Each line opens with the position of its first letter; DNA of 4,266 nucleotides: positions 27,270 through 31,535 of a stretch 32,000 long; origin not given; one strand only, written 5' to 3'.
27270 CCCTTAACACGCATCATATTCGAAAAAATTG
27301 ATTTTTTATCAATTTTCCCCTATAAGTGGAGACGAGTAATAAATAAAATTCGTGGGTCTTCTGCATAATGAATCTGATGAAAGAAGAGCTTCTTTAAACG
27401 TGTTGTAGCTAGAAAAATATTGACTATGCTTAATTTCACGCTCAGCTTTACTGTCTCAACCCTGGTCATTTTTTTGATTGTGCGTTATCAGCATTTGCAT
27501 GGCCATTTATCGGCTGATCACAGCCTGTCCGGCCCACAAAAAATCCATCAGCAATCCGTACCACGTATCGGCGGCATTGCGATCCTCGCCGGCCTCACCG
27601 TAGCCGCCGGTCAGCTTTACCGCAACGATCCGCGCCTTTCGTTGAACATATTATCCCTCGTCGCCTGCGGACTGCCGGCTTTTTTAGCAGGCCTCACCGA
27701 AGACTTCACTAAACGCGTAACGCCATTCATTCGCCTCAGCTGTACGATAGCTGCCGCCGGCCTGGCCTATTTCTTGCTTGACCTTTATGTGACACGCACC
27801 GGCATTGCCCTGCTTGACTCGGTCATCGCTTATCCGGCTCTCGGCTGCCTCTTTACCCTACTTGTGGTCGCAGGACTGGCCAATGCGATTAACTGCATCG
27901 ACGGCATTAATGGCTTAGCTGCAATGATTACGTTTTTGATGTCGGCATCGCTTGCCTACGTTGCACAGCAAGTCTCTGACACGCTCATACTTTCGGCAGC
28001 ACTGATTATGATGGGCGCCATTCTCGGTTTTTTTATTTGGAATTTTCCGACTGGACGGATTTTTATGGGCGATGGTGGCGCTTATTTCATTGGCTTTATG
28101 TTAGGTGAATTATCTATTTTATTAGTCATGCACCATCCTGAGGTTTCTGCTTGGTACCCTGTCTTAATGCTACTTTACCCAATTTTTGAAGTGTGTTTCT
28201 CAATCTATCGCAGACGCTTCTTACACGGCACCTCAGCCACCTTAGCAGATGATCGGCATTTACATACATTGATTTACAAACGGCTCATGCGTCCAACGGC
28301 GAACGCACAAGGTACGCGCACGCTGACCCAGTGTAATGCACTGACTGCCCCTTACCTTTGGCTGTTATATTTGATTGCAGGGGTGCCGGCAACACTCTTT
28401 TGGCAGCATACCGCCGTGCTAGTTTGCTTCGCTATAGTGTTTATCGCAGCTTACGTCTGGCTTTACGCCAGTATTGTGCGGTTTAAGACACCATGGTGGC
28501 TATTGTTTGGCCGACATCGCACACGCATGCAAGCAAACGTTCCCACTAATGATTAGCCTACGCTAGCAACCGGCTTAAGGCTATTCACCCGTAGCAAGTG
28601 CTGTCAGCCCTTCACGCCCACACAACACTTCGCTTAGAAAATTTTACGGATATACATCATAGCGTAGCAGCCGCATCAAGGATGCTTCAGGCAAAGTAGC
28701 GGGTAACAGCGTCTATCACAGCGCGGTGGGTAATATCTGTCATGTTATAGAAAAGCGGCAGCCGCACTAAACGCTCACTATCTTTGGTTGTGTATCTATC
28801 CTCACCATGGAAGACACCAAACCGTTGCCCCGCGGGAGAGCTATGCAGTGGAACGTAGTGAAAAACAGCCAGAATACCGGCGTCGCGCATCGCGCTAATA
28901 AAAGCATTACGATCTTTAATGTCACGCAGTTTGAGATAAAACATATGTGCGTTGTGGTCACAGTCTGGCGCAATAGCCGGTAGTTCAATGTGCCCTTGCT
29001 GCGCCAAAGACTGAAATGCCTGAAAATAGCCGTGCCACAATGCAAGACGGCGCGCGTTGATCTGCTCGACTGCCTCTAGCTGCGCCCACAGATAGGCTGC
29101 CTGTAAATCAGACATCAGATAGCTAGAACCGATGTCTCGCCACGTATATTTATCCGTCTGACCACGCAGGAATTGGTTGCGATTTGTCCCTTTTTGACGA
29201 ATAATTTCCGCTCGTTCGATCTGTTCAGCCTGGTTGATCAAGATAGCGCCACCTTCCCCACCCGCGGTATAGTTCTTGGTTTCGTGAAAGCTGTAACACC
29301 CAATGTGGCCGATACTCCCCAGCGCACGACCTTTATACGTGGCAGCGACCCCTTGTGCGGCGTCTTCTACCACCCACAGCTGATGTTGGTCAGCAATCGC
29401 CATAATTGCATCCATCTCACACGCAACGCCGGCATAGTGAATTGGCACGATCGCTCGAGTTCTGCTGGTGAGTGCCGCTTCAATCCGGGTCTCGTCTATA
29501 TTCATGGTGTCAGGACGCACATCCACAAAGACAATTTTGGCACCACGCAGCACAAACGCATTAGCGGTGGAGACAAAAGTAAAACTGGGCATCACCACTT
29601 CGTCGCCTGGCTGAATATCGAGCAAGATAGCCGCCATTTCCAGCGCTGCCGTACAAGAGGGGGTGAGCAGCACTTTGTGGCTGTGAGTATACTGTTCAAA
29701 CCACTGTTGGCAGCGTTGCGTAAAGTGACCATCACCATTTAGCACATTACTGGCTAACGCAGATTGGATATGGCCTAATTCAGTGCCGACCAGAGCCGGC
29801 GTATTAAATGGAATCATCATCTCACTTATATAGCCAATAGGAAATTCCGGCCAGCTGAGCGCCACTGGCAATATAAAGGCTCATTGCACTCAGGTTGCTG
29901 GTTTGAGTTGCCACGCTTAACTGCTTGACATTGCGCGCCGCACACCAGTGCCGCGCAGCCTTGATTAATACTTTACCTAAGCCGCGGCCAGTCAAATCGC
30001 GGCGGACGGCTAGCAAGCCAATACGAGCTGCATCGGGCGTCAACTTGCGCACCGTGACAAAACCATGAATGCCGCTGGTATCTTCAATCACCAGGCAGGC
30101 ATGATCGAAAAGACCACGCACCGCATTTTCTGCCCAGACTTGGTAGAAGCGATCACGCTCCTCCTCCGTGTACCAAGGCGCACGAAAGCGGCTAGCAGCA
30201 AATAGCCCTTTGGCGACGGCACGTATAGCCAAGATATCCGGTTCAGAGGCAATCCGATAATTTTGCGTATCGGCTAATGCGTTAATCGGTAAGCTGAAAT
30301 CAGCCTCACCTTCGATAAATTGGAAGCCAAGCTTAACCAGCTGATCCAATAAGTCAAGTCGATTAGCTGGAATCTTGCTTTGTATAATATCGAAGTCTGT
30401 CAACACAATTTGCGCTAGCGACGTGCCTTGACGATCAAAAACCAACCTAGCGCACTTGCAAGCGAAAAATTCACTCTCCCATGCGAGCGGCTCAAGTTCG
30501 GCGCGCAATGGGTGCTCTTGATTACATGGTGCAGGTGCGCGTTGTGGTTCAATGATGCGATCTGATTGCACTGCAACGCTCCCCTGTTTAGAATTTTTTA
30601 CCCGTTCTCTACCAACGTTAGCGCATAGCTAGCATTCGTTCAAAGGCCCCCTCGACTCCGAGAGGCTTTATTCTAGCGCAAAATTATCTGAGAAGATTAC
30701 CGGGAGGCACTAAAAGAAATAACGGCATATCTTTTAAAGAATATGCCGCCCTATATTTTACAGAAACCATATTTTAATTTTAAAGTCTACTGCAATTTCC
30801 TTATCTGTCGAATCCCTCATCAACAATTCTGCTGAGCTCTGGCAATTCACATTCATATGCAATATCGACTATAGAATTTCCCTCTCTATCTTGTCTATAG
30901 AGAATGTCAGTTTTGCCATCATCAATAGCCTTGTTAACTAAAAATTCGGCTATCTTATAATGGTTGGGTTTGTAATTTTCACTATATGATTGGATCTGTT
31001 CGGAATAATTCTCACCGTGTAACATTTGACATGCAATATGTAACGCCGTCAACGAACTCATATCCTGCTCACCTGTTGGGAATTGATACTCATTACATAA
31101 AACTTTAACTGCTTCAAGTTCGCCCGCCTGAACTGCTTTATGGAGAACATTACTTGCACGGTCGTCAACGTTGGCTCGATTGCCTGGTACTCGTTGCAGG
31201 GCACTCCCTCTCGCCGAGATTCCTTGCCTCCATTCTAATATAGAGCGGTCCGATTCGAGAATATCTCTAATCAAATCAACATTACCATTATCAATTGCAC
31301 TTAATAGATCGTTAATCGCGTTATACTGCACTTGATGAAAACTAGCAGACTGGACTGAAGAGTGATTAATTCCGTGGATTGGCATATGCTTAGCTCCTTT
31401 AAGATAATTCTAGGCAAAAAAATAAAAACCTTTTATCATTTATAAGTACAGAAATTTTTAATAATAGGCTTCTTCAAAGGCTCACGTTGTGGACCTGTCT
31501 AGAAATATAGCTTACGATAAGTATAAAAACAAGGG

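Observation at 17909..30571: Near-complete enterobacterial common antigen (ECA) gene set in a genome whose core genes are not enterobacterial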

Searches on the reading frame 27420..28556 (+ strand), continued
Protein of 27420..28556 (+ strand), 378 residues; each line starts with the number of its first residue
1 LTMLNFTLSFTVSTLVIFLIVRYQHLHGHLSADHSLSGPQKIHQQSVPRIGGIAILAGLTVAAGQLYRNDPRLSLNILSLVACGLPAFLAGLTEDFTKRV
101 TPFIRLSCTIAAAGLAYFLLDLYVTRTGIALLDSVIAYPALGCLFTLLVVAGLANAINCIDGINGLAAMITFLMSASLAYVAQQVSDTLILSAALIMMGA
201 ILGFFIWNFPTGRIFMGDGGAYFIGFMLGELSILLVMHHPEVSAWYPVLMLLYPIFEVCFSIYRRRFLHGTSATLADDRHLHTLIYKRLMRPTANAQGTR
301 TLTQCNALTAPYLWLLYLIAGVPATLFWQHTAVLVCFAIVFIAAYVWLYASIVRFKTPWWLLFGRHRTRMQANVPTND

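Call 68: find_encoding_contigs(protein=P0241, flank=10000, max_places=2)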
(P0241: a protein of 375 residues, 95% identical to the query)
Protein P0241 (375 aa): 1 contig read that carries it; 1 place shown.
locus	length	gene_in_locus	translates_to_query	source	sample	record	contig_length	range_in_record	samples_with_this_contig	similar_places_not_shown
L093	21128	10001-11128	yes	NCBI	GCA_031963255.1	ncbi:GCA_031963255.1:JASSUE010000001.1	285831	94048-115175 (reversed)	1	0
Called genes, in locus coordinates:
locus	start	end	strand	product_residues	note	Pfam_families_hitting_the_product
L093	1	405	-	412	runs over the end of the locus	PF01943:Polysacc_synt, PF13440:Polysacc_synt_3 (weak)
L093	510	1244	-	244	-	PF03808:Glyco_tran_WecG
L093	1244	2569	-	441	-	PF06899:WzyE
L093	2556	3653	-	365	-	PF07429:Glyco_transf_56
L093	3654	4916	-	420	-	PF01943:Polysacc_synt, PF13440:Polysacc_synt_3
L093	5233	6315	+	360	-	PF02350:Epimerase_2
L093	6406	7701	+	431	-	PF03446:NAD_binding_2 (weak), PF03721:UDPG_MGDP_dh_N, PF00984:UDPG_MGDP_dh, PF03720:UDPG_MGDP_dh_C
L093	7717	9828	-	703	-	PF27114:Phage_tail_beta (weak)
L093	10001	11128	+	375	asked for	PF00953:Glycos_transf_4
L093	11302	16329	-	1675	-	PF05729:NACHT, PF24782:WD40_MABP1-WDR62_2nd, PF25172:Beta-prop_WDR3_2nd, PF23381:Beta-prop_IFT122_1st, PF24017:Beta-prop_SCAP, PF24796:WDR55, PF24807:WD40_CDC20-Fz, PF24814:WD40_Prp19, +149 more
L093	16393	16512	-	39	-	-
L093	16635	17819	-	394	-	PF01041:DegT_DnrJ_EryC1, PF00155:Aminotran_1_2, PF00266:Aminotran_5 (weak)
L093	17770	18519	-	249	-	PF00583:Acetyltransf_1, PF13673:Acetyltransf_10 (weak), PF13508:Acetyltransf_7, PF08445:FR47 (weak)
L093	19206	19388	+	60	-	PF27070:HTH_Rpn_C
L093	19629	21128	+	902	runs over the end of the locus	-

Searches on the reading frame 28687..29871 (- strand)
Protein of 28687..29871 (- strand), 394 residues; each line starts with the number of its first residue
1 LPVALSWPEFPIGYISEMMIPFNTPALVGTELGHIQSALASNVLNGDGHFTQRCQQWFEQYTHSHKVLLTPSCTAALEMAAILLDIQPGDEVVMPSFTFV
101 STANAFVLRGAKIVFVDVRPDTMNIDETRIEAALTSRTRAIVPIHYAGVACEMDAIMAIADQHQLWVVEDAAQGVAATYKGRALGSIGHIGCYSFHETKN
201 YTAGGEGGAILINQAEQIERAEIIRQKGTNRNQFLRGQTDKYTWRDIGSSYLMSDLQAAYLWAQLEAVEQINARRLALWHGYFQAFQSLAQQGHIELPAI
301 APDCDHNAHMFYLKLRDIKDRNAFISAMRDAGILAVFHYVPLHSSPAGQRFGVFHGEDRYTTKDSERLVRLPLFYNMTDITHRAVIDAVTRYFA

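Call 5: search_protein_families(library=ncbifam, proteins=[window:28687-29871:-], max_evalue=0.001)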
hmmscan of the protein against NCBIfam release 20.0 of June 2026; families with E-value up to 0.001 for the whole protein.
window:28687-29871:- (394 aa): 27 families (the best 25 are shown)
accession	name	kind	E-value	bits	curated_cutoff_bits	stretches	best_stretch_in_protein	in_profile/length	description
TIGR02379.1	ECA_wecE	subfamily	2.4e-199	661.8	434.85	1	19-393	1-375/376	dTDP-4-amino-4,6-dideoxy-D-glucose transaminase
NF008687.0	PRK11706.1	equivalog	7.3e-198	656.8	375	1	19-393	1-374/375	dTDP-4-amino-4,6-dideoxygalactose transaminase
TIGR03588.1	PseC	equivalog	1.8e-64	218.1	423.5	1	19-392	1-379/380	UDP-4-amino-4,6-dideoxy-N-acetyl-beta-L-altrosamine transaminase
NF008658.2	PRK11658.1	equivalog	1.1e-62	211.9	631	1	18-390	3-374/379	UDP-4-amino-4-deoxy-L-arabinose aminotransferase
TIGR04181.1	NHT_00031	hypoth_equivalog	4e-56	190.4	420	1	20-372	1-357/359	LegC family aminotransferase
NF011936.0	PRK15407.1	equivalog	1.2e-38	133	423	1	47-332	63-373/440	lipopolysaccharide biosynthesis protein RfbH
TIGR04427.1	PLP_DesI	equivalog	7.4e-36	124.1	650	1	35-289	38-280/390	dTDP-4-dehydro-6-deoxyglucose aminotransferase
NF004770.0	PRK06108.1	subfamily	1e-10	41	422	1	54-171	86-210/396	pyridoxal phosphate-dependent aminotransferase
NF041364.1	GntC_guanitoxin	equivalog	1.3e-09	37.4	415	1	59-171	55-174/356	guanitoxin biosynthesis PLP-dependent (S)-gamma-hydroxy-L-arginine cyclodehydratase GntC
NF006569.0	PRK09082.1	subfamily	2e-09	37.1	420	1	55-142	81-168/386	methionine aminotransferase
NF005817.0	PRK07683.1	equivalog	2.3e-09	36.4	575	1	60-171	85-201/387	aminotransferase A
NF005816.0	PRK07682.1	equivalog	1.4e-08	33.8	620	1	58-171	84-203/390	aminotransferase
NF005855.0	PRK07777.1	equivalog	8.7e-08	31.9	553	1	52-170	77-202/391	pyridoxal phosphate-dependent aminotransferase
NF004621.0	PRK05957.1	equivalog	1.1e-07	31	498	1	64-202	89-225/389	pyridoxal phosphate-dependent aminotransferase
NF006488.0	PRK08912.1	equivalog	1.3e-07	30.9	498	1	63-161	86-186/387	aminotransferase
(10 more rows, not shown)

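Call 6: search_protein_families(library=pfam, proteins=[window:28687-29871:-], max_evalue=0.001)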
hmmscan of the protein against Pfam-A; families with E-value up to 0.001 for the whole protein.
window:28687-29871:- (394 aa): 3 families
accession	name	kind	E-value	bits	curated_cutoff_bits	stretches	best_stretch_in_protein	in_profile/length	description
PF01041.23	DegT_DnrJ_EryC1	-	4.2e-89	299.7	19.8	1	30-389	6-359/360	DegT/DnrJ/EryC1/StrS aminotransferase family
PF00155.27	Aminotran_1_2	-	3.9e-11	43.2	19.7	1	47-172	44-187/361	Aminotransferase class I and II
PF00266.25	Aminotran_5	-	4.1e-06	26.4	21.5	1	62-176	59-181/371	Aminotransferase class-V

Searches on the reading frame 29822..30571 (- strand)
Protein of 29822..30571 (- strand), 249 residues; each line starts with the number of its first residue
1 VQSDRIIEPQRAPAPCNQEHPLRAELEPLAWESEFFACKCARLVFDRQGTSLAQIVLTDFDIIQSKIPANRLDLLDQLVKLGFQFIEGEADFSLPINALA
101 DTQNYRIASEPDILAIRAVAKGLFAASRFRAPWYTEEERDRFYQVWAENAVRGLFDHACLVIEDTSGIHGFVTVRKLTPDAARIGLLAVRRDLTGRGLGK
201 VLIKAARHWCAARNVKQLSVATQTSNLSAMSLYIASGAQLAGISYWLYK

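Call 5: search_protein_families(library=ncbifam, proteins=[window:29822-30571:-], max_evalue=0.001)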
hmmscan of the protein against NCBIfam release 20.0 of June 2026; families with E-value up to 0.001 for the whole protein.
window:29822-30571:- (249 aa): 9 families
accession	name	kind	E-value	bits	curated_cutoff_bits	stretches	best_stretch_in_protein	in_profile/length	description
NF008212.0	PRK10975.1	equivalog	1.1e-84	283.9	219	1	22-249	3-231/232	dTDP-4-amino-4,6-dideoxy-D-galactose acyltransferase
TIGR02382.1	wecD_rffC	equivalog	6.1e-62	208.6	195.1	1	63-249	1-191/191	dTDP-4-amino-4,6-dideoxy-D-galactose acyltransferase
TIGR01575.1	rimI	equivalog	3.3e-08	33.8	86.4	1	145-243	17-117/132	ribosomal protein S18-alanine N-acetyltransferase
NF000358.1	sat2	exception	2e-07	31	360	1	170-249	72-151/174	streptothricin N-acetyltransferase Sat2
NF000360.1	sat4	exception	6.3e-07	29.6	380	1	169-248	84-163/180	streptothricin N-acetyltransferase Sat4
NF000359.1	sat3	exception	5.6e-05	23.3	360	1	160-249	74-163/180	streptothricin N-acetyltransferase Sat3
NF040503.1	resist_ArsN1a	equivalog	0.00037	20.3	170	1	156-243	46-138/159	arsinothricin resistance N-acetyltransferase ArsN1 family A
NF005840.0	PRK07757.1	equivalog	0.00045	20.2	154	1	160-224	45-109/153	N-acetyltransferase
NF002959.0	PRK03624.1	equivalog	0.00092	18.9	124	0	186-235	77-126/147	GNAT family acetyltransferase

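Call 6: search_protein_families(library=pfam, proteins=[window:29822-30571:-], max_evalue=0.001)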
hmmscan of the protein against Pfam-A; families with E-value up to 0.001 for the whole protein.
window:29822-30571:- (249 aa): 4 families
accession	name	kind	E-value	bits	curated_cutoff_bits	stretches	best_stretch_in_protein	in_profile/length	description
PF00583.31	Acetyltransf_1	-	3e-12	47.3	20.7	1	132-233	10-111/116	Acetyltransferase (GNAT) family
PF13673.13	Acetyltransf_10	-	2e-08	34.7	23.6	1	131-233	2-102/128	Acetyltransferase (GNAT) domain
PF13508.13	Acetyltransf_7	-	1.4e-07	32.2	27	1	157-233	3-77/84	Acetyltransferase (GNAT) domain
PF08445.16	FR47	-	3.8e-05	24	22.1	1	177-246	17-85/86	FR47-like protein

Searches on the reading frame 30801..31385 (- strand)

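Call 8: search_protein_families(library=pfam, proteins=[window:30801-31385:-], max_evalue=0.001)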
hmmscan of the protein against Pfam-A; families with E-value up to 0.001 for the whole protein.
window:30801-31385:- (194 aa): 6 families
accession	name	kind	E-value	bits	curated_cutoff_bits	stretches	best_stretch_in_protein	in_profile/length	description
PF12796.13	Ank_2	-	2.5e-08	34.8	27.3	1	62-124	19-71/90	Ankyrin repeats (3 copies)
PF13637.12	Ank_4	-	3.7e-07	30.7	22.7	0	81-124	1-43/50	Ankyrin repeats (many copies)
PF13857.12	Ank_5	-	5.4e-06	27.1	27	1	75-118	14-56/56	Ankyrin repeats (many copies)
PF00023.36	Ank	-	2.7e-05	24.7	21.1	0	80-97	5-22/33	Ankyrin repeat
PF13606.12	Ank_3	-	0.0001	22.8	22.3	0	80-100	5-24/30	Ankyrin repeat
PF24575.1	TPR_Slam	-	0.00073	20.4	35.2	0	77-136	15-72/104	Surface lipoprotein assembly modifier, N-terminal TPR repeats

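Call 52: search_protein_families(library=phrogs, proteins=[window:30801-31385:-], max_evalue=0.01)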
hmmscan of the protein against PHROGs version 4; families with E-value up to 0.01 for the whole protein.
window:30801-31385:- (194 aa): 3 families
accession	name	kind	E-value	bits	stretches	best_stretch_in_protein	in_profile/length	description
phrog_9049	-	unknown function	0.00032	17.6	1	15-155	3432-3533/4700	-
phrog_9262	-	unknown function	0.0004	21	1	73-121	69-118/253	-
phrog_27579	-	unknown function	0.0065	17.6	0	13-111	18-112/138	-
